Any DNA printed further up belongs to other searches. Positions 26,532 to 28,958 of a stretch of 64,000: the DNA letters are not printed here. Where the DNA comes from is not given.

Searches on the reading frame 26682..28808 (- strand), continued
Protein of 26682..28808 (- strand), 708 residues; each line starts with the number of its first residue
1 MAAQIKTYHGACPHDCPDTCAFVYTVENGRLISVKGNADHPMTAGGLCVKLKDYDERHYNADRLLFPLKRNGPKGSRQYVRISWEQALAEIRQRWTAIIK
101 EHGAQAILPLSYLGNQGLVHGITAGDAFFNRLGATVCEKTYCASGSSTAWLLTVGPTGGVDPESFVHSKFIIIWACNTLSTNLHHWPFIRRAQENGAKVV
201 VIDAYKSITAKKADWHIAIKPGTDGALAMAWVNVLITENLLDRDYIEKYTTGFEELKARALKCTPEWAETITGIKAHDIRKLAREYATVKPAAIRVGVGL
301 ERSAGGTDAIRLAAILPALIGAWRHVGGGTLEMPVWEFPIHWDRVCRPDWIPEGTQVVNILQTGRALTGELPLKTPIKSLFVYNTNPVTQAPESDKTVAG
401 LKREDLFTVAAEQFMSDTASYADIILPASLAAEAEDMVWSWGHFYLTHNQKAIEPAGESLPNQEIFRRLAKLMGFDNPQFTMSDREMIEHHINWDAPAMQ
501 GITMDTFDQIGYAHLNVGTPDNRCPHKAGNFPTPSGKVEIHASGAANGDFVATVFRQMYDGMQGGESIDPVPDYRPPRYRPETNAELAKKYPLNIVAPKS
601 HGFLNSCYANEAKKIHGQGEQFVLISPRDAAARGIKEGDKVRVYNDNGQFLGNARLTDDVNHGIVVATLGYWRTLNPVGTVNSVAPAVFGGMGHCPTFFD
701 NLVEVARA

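Call 25: find_encoding_contigs(protein=P0007, flank=8000, max_places=2)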
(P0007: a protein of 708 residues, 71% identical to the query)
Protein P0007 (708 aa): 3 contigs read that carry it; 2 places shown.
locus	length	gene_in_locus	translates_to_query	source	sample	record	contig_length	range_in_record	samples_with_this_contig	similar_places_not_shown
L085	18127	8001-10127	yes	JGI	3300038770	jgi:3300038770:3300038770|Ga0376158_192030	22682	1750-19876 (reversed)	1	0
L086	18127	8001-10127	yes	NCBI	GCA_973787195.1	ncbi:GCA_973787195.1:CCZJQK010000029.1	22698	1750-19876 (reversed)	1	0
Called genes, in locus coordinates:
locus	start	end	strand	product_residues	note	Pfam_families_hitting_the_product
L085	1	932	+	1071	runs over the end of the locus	PF04257:RecC_N, PF27451:RecC_4th, PF17946:RecC_C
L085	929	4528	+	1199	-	PF00580:UvrD-helicase, PF13245:AAA_19, PF13604:AAA_30 (faint), PF13361:UvrD_C, PF13538:UvrD_C_2 (faint)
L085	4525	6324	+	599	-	PF21185:RecD_N (weak), PF00580:UvrD-helicase, PF13245:AAA_19, PF13604:AAA_30, PF05127:NAT10_TcmA_helicase, PF13401:AAA_22 (weak), PF18335:SH3_13 (weak), PF13538:UvrD_C_2, +2 more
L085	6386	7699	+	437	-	PF03631:Virul_fac_BrkB, PF02082:Rrf2 (weak)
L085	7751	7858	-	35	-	-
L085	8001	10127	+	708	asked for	PF04879:Molybdop_Fe4S4 (weak), PF00384:Molybdopterin, PF01568:Molydop_binding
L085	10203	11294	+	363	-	PF04313:HSDR_N (faint)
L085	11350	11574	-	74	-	PF07927:HicA_toxin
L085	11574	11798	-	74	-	-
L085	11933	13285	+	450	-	PF00919:UPF0004, PF04055:Radical_SAM, PF18693:TRAM_2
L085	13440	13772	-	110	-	-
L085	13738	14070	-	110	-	PF00076:RRM_1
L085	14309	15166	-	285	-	PF01435:Peptidase_M48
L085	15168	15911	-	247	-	PF08238:Sel1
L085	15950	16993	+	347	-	-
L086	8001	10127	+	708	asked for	PF04879:Molybdop_Fe4S4 (weak), PF00384:Molybdopterin, PF01568:Molydop_binding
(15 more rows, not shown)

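Call 26: search_solved_structures(query=A1, max_evalue=1e-30, show_alignments=3)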
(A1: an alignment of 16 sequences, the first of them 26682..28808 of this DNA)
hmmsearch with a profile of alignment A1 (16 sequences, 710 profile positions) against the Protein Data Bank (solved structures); distinct sequences matched with E-value up to 1e-30: 32.
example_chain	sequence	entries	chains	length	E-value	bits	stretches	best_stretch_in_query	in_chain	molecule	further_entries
2e7z_A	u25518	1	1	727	4.8e-65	223.2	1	16-326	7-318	Acetylene hydratase Ahy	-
7qv7_S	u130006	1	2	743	1e-64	222.1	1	6-332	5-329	Hydrogen dependent carbon dioxide reductase subunit FdhF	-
9t1s_L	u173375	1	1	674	1.5e-56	195.2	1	10-332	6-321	formate dehydrogenase (coenzyme F420)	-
7bkb_D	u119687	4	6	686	1.5e-56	195.1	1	7-509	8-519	Formate dehydrogenase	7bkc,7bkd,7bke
5e7o_A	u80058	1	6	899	1.9e-53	184.9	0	10-252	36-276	DMSO reductase family type II enzyme, molybdopterin subunit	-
4ydd_A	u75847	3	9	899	2.6e-53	184.5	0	10-252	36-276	DMSO reductase family type II enzyme, molybdopterin subunit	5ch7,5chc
2vpw_A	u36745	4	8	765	4e-53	183.8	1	8-297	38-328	THIOSULFATE REDUCTASE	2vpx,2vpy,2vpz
7l5i_A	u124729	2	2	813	6.1e-52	179.9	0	75-331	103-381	Trimethylamine-N-oxide reductase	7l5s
1e18_A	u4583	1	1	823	7e-51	176.4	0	59-331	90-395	DMSO REDUCTASE.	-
1aa6_A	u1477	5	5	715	1.3e-50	175.5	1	11-325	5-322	FORMATE DEHYDROGENASE H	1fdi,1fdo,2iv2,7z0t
1dms_A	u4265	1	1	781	2.2e-50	174.7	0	59-331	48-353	DMSO REDUCTASE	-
1e60_A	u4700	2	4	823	2.9e-50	174.4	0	59-331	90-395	Dimethyl sulfoxide/trimethylamine N-oxide reductase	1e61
1dmr_A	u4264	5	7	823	3.1e-50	174.3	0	59-331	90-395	DMSO REDUCTASE | Dimethyl sulfoxide/trimethylamine N-oxide reductase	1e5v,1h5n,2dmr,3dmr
4dmr_A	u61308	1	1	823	4.8e-50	173.6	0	59-331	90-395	DMSO REDUCTASE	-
1eu1_A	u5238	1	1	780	4.7e-46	160.5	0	59-331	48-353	DIMETHYL SULFOXIDE REDUCTASE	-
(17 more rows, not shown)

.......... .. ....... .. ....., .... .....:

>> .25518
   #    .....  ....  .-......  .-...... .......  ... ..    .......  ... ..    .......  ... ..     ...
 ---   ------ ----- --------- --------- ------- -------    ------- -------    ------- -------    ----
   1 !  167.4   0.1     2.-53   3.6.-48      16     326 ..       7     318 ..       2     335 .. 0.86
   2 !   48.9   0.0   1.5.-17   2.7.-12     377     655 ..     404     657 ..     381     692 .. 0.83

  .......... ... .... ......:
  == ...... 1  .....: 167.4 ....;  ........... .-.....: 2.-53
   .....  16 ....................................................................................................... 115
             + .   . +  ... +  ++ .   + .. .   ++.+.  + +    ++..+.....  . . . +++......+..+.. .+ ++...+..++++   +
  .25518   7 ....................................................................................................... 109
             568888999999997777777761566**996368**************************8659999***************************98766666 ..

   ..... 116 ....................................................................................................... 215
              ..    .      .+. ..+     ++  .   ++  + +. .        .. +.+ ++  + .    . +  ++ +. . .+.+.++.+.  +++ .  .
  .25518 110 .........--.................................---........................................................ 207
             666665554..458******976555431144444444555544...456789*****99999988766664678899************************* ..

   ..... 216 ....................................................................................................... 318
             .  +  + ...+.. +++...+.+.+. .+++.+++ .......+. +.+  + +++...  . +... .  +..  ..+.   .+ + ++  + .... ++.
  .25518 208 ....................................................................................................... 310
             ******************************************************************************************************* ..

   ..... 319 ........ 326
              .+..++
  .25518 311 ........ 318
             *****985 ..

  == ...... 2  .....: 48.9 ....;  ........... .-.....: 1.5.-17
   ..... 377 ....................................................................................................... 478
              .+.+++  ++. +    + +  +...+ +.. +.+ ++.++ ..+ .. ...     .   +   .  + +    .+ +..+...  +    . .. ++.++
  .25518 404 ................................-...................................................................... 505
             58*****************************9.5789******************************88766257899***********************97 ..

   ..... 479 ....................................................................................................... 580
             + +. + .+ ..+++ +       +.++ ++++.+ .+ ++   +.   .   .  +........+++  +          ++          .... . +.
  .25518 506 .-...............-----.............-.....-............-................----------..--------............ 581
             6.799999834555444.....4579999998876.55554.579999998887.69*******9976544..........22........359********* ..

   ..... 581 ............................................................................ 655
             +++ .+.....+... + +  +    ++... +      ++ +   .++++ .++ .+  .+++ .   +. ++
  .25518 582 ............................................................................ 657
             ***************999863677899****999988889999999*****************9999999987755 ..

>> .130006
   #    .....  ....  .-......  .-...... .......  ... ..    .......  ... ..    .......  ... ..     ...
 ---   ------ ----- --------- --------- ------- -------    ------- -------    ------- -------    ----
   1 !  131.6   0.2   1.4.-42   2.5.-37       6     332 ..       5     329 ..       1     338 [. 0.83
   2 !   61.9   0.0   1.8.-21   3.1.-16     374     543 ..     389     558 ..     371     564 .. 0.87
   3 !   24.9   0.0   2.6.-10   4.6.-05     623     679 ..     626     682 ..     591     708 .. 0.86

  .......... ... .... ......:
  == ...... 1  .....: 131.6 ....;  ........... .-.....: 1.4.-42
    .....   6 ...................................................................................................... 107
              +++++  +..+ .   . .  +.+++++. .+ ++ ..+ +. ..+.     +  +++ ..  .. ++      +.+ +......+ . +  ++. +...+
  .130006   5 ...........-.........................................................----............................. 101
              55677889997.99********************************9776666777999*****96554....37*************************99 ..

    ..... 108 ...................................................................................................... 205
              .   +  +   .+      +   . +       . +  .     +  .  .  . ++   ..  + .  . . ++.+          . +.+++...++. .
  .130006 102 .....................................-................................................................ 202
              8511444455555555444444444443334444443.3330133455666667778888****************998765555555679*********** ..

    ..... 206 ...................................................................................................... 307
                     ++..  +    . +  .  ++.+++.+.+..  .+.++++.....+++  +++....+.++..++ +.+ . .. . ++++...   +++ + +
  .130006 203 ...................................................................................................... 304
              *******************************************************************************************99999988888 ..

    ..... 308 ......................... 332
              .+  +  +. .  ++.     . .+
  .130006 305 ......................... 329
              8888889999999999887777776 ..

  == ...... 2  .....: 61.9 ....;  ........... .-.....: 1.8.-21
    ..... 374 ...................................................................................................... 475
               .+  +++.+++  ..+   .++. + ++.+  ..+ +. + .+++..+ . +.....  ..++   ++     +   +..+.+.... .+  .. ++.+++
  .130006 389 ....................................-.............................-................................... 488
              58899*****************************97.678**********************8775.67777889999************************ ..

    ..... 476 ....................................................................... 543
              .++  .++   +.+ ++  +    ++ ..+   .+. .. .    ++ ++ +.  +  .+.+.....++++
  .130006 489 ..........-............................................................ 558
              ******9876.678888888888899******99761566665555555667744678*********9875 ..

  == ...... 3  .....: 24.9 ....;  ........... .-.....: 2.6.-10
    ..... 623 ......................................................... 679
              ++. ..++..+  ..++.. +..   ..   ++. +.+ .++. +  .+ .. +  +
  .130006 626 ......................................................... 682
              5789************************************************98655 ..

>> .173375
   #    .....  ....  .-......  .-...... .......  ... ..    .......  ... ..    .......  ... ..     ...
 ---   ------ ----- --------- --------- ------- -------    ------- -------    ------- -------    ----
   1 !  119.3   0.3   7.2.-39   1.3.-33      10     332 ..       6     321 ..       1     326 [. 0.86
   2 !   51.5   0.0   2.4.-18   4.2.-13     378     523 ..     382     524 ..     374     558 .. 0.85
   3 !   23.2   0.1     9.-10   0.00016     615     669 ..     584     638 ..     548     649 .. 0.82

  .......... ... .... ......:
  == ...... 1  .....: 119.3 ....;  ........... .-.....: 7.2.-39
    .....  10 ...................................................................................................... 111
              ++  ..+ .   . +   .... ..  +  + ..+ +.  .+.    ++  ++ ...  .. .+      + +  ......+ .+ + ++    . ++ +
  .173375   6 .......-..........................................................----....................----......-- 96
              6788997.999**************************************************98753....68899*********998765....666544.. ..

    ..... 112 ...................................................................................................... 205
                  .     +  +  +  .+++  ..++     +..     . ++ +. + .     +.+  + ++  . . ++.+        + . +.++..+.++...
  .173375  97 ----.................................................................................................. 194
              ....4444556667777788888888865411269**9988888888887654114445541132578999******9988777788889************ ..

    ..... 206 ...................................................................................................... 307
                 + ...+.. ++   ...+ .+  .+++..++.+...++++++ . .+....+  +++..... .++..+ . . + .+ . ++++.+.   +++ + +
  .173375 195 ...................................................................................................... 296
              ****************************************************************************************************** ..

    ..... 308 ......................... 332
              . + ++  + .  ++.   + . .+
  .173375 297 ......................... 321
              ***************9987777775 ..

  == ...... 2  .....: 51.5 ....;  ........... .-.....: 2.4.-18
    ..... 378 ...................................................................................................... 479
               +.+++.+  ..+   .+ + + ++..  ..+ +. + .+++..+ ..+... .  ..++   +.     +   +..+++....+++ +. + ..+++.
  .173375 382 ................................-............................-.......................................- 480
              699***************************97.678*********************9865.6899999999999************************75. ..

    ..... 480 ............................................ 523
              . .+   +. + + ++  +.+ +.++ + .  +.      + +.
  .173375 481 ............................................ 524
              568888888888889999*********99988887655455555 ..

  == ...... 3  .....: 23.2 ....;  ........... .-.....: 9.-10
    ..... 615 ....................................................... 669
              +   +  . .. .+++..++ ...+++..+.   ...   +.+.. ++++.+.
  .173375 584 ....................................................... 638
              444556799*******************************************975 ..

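Call 27: find_encoding_contigs(protein=P0003, flank=5000, max_places=2)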
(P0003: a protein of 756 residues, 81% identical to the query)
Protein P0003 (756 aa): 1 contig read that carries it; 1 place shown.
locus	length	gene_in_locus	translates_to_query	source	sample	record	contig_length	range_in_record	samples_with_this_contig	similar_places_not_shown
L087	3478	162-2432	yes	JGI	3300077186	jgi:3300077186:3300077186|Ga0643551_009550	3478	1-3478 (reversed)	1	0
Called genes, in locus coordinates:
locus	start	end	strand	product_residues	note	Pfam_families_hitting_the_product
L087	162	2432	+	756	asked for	PF04879:Molybdop_Fe4S4, PF00384:Molybdopterin, PF01568:Molydop_binding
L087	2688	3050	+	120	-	PF00072:Response_reg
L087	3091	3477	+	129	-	?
